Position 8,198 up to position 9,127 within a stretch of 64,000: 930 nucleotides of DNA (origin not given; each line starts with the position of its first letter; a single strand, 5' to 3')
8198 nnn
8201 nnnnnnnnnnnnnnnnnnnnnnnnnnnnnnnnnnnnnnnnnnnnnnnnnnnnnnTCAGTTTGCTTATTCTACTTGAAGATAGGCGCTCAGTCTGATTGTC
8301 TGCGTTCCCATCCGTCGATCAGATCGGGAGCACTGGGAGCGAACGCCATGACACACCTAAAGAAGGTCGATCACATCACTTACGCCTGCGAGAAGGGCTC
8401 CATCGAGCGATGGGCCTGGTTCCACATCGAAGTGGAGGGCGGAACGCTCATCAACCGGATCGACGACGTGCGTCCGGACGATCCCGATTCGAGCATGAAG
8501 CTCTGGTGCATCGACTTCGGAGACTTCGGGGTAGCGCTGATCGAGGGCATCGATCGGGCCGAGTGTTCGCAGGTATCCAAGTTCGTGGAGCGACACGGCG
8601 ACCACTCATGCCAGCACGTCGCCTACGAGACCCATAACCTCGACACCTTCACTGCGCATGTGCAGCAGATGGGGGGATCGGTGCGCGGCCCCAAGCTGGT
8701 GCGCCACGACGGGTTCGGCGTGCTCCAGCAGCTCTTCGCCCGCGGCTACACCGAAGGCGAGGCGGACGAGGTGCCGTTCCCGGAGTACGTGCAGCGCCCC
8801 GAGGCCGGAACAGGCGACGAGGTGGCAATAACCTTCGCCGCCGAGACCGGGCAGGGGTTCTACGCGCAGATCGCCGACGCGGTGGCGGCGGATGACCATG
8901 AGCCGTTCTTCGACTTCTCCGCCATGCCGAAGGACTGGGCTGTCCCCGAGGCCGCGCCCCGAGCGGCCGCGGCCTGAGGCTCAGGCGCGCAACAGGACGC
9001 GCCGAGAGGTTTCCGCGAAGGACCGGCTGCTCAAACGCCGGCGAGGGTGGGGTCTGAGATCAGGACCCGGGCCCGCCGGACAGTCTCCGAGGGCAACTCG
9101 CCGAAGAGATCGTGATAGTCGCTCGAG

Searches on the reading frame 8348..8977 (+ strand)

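Call 26: search_protein_families(library=pfam, proteins=[window:8348-8977:+], max_evalue=1)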
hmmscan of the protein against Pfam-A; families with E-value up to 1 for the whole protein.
window:8348-8977:+ (209 aa): 1 family
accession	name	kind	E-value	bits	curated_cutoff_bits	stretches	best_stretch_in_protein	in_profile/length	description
PF13669.12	Glyoxalase_4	-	0.0015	19.3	27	1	42-112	28-93/109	Glyoxalase/Bleomycin resistance protein/Dioxygenase superfamily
